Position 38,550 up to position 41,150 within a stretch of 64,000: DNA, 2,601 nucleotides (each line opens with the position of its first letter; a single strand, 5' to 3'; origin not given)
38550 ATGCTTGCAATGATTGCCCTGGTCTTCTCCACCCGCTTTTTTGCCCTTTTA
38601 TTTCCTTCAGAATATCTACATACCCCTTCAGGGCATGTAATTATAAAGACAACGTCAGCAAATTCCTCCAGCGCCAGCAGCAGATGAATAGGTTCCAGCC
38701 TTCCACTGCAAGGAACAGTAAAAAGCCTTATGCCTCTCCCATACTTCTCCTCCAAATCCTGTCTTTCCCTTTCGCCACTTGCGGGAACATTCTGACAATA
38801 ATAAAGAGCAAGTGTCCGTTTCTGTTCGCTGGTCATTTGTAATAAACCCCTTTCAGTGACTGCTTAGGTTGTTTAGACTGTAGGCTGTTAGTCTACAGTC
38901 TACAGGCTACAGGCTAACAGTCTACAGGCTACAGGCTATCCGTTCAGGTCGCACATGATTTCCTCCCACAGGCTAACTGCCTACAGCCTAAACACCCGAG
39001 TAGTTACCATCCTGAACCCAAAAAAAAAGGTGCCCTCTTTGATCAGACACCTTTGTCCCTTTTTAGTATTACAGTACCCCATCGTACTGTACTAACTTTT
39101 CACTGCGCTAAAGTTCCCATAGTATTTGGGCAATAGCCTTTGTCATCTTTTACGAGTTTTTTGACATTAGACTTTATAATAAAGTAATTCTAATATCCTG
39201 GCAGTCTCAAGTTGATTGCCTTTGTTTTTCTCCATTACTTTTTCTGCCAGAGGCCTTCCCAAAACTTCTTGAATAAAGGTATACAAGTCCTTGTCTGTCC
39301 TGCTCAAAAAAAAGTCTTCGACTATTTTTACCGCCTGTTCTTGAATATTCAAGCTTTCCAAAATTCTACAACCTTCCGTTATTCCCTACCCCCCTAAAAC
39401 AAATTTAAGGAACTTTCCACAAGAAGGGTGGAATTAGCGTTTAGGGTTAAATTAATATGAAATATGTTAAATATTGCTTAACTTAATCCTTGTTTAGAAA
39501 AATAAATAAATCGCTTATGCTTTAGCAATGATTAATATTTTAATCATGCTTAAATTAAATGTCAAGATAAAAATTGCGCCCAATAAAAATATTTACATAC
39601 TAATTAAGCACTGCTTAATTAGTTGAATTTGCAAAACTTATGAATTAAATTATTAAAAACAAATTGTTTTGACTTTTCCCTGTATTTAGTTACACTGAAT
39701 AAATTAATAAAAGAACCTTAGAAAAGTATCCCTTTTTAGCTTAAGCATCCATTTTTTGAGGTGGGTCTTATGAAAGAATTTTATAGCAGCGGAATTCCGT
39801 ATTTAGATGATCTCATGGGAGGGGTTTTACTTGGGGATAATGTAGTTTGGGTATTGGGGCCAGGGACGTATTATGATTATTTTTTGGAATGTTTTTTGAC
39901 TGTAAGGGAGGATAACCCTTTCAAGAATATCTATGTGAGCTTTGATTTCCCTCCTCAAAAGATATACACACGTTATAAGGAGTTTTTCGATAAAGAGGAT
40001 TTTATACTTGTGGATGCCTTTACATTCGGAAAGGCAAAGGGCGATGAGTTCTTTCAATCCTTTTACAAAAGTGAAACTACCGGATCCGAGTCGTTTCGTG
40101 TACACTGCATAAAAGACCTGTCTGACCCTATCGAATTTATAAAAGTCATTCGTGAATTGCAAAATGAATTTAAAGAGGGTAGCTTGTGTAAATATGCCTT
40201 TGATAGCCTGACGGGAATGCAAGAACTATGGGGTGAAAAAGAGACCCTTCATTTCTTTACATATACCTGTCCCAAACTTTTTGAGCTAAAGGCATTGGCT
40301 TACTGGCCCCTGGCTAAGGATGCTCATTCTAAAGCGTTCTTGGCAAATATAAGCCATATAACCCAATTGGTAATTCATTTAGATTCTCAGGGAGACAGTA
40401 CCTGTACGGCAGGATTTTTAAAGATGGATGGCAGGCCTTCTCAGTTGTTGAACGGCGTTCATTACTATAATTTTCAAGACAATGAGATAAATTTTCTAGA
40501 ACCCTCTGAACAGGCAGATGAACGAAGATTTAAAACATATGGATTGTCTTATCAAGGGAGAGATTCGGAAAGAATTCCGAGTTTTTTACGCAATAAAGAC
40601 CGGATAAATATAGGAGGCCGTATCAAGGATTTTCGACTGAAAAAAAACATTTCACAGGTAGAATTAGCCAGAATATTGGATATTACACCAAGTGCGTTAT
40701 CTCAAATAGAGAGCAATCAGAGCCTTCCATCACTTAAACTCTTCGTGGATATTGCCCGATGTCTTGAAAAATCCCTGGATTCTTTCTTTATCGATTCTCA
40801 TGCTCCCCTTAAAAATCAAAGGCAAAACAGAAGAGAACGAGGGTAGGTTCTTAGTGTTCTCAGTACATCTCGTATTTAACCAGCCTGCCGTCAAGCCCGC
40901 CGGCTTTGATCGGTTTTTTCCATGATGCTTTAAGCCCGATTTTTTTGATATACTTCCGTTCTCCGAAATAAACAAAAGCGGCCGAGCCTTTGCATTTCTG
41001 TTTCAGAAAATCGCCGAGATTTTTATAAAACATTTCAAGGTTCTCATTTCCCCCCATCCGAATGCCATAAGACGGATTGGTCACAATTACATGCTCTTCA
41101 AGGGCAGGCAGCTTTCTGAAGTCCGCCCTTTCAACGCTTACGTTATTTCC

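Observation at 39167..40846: A degenerate KaiC/RecA-like domain fused to an XRE-type HTH, with a palindrome-rich AT tract upstream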

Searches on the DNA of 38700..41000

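Call 52: search_rna_families(source=window, start=38700, end=41000, threshold=evalue, max_evalue=1)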
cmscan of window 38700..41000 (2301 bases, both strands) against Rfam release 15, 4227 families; matches with E-value up to 1: 4.
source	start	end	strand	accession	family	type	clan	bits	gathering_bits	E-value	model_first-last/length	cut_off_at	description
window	38873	38932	+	RF00990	mir-552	Gene; miRNA;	-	22.6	100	0.24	1-83/83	no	mir-552 microRNA precursor family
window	38849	39015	+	RF04097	MIR2630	Gene; miRNA;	-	22.4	144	0.14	1-229/229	no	MIR2630 microRNA precursor family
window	38700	38842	-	RF00411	SNORA9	Gene; snRNA; snoRNA; HACA-box;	CL00027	20.6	85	0.28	1-111/133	3'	Small nucleolar RNA SNORA9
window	38878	38927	+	RF00662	mir-132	Gene; miRNA;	-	19.6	52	0.73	18-65/84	no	mir-132 microRNA precursor family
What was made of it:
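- Tried and rejected: Rfam found no RNA family in 38700-41000 (call 52).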

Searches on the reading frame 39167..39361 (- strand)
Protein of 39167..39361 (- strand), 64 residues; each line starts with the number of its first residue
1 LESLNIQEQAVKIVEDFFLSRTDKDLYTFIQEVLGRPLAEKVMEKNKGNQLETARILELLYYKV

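Call 3: search_protein_families(library=pfam, proteins=[window:39167-39361:-], max_evalue=1)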
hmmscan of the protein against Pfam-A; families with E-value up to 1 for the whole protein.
window:39167-39361:- (64 aa): 1 family
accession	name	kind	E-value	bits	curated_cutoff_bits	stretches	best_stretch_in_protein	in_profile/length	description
PF02954.25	HTH_8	-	0.053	13.7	22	1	40-58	11-29/42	Bacterial regulatory protein, Fis family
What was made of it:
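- On Fis / sigma54-activator HTH_8 (for the small ORF 39167-39361): 13.7 bits against 22 (call 3).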

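Call 4: search_protein_families(library=ncbifam, proteins=[window:39167-39361:-], max_evalue=1)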
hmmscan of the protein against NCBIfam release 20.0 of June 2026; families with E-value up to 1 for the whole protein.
window:39167-39361:- (64 aa): 3 families
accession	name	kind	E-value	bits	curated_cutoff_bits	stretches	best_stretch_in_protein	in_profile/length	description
NF001659.0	PRK00430.1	equivalog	0.0034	18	99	1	22-58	46-82/98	DNA-binding transcriptional regulator Fis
NF002517.0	PRK01905.1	equivalog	0.0036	17.9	122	1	24-58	27-61/77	Fis family transcriptional regulator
TIGR01818.1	ntrC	equivalog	0.028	13.2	558.6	1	8-58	400-450/463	nitrogen regulation protein NR(I)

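Call 68: find_homologous_proteins(query=window:39167-39361:-, max_evalue=0.01)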
Query window:39167-39361:- (64 aa): 10 proteins with E <= 0.01 among 10 candidates.
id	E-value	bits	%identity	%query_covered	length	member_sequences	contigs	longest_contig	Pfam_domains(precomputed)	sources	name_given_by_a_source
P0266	4.1e-30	119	95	100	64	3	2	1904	-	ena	-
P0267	9.1e-30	118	92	100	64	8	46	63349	-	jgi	-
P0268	4.8e-28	113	92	97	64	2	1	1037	-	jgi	jgi:DNA-binding protein Fis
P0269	1.5e-25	105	89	95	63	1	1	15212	-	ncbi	ncbi:MAG: hypothetical protein AB1401_14800 [Thermodesulfobacteriota bacterium]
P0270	6.2e-23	97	80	100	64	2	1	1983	-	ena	-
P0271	9.8e-23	96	86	89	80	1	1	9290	-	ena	-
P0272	1.3e-22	96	79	95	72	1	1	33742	-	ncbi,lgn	ncbi:MAG: hypothetical protein ABIJ37_01360 [Pseudomonadota bacterium]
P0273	2.4e-21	92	80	92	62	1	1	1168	-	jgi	-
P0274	4.5e-21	91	80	97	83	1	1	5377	-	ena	-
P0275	3.5e-13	66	66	83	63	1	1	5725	-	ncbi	-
